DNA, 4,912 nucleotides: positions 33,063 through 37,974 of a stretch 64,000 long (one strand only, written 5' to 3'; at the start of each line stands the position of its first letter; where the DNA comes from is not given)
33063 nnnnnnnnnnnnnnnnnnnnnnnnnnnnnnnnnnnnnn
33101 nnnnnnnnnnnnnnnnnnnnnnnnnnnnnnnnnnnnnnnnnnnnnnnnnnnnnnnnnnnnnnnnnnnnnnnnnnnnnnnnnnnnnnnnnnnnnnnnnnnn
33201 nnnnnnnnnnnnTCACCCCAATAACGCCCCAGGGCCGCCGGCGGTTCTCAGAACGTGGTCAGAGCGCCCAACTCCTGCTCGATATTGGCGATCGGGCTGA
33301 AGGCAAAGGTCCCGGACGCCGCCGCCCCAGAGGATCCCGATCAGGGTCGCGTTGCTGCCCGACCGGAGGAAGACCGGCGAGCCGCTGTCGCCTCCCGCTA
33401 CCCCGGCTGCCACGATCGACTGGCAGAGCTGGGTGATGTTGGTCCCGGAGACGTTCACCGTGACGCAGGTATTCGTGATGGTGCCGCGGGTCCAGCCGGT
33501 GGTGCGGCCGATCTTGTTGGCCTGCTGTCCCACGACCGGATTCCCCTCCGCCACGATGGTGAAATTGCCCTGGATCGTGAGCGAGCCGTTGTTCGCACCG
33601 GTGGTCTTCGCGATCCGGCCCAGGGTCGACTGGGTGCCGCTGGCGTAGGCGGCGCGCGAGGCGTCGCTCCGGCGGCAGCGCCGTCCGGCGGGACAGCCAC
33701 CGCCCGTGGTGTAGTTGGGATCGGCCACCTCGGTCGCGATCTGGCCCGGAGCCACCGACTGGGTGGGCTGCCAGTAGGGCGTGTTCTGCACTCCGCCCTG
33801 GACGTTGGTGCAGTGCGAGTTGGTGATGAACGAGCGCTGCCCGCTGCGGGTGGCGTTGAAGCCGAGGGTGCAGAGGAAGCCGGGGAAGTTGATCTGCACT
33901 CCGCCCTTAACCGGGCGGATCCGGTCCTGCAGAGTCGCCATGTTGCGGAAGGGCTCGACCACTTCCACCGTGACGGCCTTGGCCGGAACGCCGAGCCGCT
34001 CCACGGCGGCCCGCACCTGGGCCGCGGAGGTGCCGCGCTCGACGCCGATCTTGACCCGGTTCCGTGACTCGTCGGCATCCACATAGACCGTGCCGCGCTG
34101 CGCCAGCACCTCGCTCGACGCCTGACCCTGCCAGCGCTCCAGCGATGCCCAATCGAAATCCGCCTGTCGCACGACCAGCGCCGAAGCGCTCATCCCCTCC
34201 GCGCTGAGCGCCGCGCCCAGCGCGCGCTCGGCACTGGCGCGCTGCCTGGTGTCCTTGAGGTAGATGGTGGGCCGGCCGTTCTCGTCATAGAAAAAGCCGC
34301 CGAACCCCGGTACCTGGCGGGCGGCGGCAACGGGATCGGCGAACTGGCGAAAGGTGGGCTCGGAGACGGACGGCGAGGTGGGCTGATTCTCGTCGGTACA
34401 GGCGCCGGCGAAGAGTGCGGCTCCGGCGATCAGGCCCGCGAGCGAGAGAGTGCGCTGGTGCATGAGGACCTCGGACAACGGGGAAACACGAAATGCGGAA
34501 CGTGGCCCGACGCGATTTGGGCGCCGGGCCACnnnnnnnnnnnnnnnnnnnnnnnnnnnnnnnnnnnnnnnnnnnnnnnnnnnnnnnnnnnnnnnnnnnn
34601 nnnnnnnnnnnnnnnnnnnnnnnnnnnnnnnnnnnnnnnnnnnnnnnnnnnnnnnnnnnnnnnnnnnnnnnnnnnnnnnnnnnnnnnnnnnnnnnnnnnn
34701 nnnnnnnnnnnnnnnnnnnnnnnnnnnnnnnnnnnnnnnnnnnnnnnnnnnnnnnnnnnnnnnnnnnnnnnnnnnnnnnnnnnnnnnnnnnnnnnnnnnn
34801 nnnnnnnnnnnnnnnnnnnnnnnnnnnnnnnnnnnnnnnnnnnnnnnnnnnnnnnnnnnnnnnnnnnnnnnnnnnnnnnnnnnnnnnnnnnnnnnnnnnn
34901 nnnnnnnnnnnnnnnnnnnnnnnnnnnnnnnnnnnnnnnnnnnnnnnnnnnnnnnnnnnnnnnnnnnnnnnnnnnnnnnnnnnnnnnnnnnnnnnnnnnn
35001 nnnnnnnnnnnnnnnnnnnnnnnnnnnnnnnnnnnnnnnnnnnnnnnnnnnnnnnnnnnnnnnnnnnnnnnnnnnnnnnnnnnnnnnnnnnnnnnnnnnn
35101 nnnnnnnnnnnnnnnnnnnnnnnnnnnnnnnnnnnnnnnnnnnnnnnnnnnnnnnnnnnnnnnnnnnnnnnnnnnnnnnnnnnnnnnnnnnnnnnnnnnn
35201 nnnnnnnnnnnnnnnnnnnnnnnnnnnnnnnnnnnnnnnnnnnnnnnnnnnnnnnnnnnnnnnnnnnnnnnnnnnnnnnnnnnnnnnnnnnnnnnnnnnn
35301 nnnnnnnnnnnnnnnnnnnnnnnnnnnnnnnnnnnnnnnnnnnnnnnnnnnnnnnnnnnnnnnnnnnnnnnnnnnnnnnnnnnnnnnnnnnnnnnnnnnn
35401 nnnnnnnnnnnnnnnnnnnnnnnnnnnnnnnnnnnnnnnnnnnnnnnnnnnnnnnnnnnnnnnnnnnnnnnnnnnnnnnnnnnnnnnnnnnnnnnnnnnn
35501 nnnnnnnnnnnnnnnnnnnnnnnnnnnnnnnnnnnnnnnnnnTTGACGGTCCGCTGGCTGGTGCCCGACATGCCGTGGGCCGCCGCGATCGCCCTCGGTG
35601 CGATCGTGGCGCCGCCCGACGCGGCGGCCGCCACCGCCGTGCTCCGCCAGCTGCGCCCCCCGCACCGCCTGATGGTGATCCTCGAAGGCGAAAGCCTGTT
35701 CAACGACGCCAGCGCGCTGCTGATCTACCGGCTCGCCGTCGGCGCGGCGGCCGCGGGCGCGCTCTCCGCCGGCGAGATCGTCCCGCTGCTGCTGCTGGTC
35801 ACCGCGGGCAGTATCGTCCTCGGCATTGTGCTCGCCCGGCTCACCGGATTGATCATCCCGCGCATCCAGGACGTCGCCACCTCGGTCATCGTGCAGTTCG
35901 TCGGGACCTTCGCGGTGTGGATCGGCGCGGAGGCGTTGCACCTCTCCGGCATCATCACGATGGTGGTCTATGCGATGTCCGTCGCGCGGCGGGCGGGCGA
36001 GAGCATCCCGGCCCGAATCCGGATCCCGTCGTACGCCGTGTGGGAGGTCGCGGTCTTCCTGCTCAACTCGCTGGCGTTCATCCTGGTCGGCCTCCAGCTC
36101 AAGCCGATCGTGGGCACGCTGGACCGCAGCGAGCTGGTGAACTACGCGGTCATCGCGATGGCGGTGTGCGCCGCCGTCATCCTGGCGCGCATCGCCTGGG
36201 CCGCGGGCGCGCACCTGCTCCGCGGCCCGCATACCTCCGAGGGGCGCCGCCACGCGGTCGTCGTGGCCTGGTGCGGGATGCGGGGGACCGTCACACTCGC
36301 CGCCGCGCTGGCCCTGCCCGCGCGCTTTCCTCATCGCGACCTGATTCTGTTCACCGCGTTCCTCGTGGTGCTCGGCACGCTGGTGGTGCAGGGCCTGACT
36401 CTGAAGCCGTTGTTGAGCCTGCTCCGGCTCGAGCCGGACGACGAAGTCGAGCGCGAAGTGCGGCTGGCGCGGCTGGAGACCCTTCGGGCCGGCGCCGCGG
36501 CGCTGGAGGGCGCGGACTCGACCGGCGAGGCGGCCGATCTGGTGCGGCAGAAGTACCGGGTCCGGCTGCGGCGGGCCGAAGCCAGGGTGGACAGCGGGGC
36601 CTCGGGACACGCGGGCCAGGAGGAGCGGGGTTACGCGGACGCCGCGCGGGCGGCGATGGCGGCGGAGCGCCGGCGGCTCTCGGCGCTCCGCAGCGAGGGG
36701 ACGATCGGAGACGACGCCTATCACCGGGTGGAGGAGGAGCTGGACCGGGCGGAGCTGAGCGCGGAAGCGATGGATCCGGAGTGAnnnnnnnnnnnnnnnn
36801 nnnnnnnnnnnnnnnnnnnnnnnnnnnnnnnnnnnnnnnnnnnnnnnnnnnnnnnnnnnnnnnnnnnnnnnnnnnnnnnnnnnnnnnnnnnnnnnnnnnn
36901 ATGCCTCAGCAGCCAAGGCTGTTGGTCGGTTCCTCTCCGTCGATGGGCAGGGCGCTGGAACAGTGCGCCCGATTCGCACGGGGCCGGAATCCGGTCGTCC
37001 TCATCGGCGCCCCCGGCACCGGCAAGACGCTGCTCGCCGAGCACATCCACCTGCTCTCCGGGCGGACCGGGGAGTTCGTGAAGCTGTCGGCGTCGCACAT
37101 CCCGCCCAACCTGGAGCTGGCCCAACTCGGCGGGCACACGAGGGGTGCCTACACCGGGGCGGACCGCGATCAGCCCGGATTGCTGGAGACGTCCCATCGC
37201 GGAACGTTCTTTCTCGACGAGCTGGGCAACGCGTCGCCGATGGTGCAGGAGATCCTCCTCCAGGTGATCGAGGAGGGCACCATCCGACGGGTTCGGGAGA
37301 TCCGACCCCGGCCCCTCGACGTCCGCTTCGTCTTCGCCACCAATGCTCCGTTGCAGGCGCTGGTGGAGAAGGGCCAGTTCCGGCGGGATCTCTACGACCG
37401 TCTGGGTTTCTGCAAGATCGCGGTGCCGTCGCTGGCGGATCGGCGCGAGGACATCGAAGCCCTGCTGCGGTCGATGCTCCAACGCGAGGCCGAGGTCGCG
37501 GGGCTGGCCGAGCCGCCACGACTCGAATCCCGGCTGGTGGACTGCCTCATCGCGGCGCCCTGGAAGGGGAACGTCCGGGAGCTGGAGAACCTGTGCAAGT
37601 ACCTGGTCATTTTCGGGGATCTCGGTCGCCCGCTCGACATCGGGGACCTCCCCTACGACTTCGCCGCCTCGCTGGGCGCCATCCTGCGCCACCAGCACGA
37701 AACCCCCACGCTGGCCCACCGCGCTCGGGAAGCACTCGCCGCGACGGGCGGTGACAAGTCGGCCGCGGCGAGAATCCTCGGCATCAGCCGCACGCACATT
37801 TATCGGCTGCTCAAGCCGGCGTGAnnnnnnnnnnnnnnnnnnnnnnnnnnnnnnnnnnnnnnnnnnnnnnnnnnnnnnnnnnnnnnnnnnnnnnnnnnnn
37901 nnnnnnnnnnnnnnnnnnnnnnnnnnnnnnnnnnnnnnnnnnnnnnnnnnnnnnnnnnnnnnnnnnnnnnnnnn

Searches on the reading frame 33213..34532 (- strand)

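Call 39: search_protein_families(library=pfam, proteins=[window:33213-34532:-], max_evalue=0.01)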
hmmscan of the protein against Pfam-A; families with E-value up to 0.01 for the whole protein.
window:33213-34532:- (439 aa): 1 family
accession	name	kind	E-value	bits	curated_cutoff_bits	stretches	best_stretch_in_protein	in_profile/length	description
PF25819.1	Nal1_C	-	4.1e-05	23.3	26.1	1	328-407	146-231/268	Nal1 C-terminal domain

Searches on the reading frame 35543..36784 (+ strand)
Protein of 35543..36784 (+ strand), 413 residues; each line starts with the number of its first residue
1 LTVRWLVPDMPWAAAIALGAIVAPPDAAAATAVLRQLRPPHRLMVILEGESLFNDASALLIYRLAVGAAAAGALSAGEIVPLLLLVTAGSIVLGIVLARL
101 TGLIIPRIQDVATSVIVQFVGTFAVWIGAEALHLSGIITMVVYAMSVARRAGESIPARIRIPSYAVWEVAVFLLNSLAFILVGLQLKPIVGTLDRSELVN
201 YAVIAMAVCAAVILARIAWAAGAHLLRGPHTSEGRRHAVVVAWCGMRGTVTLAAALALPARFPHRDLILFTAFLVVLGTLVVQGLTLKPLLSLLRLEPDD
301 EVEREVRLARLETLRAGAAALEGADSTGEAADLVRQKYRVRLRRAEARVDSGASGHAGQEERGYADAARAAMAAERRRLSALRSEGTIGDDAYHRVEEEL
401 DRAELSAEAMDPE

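Call 39: search_protein_families(library=pfam, proteins=[window:35543-36784:+], max_evalue=0.01)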
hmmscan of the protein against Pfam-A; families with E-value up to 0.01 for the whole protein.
window:35543-36784:+ (413 aa): 1 family
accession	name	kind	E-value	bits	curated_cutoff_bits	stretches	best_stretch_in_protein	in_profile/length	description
PF00999.27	Na_H_Exchanger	-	1.2e-37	130.2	26.2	1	3-291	93-373/375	Sodium/hydrogen exchanger, transmembrane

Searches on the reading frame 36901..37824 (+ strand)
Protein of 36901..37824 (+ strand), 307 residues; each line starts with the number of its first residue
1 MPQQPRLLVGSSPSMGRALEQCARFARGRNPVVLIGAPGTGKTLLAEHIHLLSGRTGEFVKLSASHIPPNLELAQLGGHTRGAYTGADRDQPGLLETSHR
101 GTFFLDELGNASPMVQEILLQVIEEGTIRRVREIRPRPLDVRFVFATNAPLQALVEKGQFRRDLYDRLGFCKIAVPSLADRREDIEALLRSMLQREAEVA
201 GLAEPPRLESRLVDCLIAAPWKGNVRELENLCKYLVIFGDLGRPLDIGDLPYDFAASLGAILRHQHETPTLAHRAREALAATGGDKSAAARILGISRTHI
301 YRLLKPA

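Call 39: search_protein_families(library=pfam, proteins=[window:36901-37824:+], max_evalue=0.01)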
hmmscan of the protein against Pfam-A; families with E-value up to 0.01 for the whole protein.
window:36901-37824:+ (307 aa): 15 families
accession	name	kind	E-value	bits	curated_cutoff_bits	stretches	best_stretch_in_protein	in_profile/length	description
PF00158.32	Sigma54_activat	-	3.8e-44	150.8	20.2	1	8-173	1-167/168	Sigma-54 interaction domain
PF25601.1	AAA_lid_14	-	2.6e-15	56.5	27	1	180-256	2-76/87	AAA+ ATPase lid domain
PF14532.12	Sigma54_activ_2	-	2.6e-14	54.1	25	1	9-178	1-138/138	Sigma-54 interaction domain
PF01078.27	Mg_chelatase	-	2.5e-10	40.6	20.3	2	86-148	93-157/207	Magnesium chelatase, subunit ChlI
PF07728.20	AAA_5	-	4.8e-10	40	22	1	31-151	1-125/139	AAA domain (dynein-related subfamily)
PF02954.25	HTH_8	-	2.3e-07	30.8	22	1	277-302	12-37/42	Bacterial regulatory protein, Fis family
PF07724.20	AAA_2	-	4.8e-07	30.4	27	1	33-157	7-133/166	AAA domain (Cdc48 subfamily)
PF00004.35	AAA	-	1.8e-05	25.6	21.2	1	32-150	1-111/131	ATPase family associated with various cellular activities (AAA)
PF13191.12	AAA_16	-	0.00012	23.1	32.6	1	19-74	13-80/167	AAA ATPase domain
PF13551.12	HTH_29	-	0.00054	20.4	28.1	1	279-305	7-34/64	Winged helix-turn helix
PF20720.3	nSTAND3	-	0.0006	20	27.2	1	18-52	6-40/155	Novel STAND NTPase 3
PF20030.5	bpMoxR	-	0.00071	19.1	27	1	29-148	31-145/205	MoxR domain in the MoxR-vWA-beta-propeller ternary systems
PF07726.17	AAA_3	-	0.0049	17.2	27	0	32-152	2-114/131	ATPase family associated with various cellular activities (AAA)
PF13401.12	AAA_22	-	0.0062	17.3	27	0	28-52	4-28/130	AAA domain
PF13521.12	AAA_28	-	0.0062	17.2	27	0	32-50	2-20/164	AAA domain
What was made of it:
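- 36901..37824 (+): bEBP-1, a second sigma-54 activator without a sensor domain (307 aa, GAYTGA variant, HTH_8). It lies immediately upstream of the gspE control region. Pfam Sigma54_activat 3.8e-44 and HTH_8 2.3e-07 (call 39).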

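Call 75: search_protein_families(library=pfam, proteins=[L024:10643-13111:+], max_evalue=0.01)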
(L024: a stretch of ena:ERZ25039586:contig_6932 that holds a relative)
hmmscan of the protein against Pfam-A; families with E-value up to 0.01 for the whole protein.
L024:10643-13111:+ (822 aa): 2 families
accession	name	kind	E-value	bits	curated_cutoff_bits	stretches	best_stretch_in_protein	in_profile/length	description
PF05593.20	RHS_repeat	-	1.8e-25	89.2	22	4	438-466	5-33/38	RHS Repeat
PF08379.15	Bact_transglu_N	-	0.0026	18.9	27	0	11-73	14-76/80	Bacterial transglutaminase-like N-terminal region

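Call 84: search_protein_families(library=ncbifam, proteins=[window:36901-37824:+], max_evalue=0.001)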
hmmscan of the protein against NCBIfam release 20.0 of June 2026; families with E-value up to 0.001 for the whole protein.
window:36901-37824:+ (307 aa): 31 families (the best 25 are shown)
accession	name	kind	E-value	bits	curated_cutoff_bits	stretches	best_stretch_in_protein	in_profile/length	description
NF038308.1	RNA_repair_RtcR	equivalog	1.3e-58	199.1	650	1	9-243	183-426/530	RNA repair transcriptional activator RtcR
NF041552.1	TF_PrdR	equivalog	5.8e-58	196.6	795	1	8-304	269-573/577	sigma-54 dependent transcriptional regulator PrdR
TIGR02974.1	phageshock_pspF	equivalog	2.3e-56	191.4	443.55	1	8-233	1-227/336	phage shock protein operon transcriptional activator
TIGR02329.1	propionate_PrpR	equivalog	2e-55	188.4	499.2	1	7-305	213-525/526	propionate catabolism operon regulatory protein PrpR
TIGR01818.1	ntrC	equivalog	3.4e-55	187.7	558.6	1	7-257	135-384/463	nitrogen regulation protein NR(I)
TIGR01817.1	nifA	equivalog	4.8e-55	187.3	528.85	1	6-231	196-420/534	nif-specific transcriptional activator NifA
NF011953.0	PRK15424.1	equivalog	7.4e-54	183.2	703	1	8-305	221-532/538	propionate catabolism operon regulatory protein PrpR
TIGR02915.1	PEP_resp_reg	equivalog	1.6e-51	175.6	502.6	1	8-305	141-440/445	PEP-CTERM-box response regulator transcription factor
NF003451.0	PRK05022.1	equivalog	1.9e-50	172.1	476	1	6-232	190-416/512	nitric oxide reductase transcriptional regulator NorR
NF008469.0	PRK11361.1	equivalog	5.4e-49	167.1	714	1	9-298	146-445/461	acetoacetate metabolism transcriptional regulator AtoC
NF008622.0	PRK11608.1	equivalog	8.1e-48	163.1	529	1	7-234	7-235/329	phage shock protein operon transcriptional activator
NF008176.1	PRK10923.1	equivalog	1.3e-47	162.5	620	1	8-256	140-387/469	nitrogen regulation protein NR(I)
NF007689.0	PRK10365.1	equivalog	4.3e-47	160.9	760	1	8-300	141-435/441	sigma-54-dependent response regulator transcription factor ZraR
NF008085.0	PRK10820.1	equivalog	1.8e-44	152.2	576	1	8-231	206-429/520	transcriptional regulator TyrR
NF008485.2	PRK11388.1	equivalog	9.7e-43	146.4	551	1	8-305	334-633/643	dihydroxyacetone kinase operon transcriptional regulator DhaR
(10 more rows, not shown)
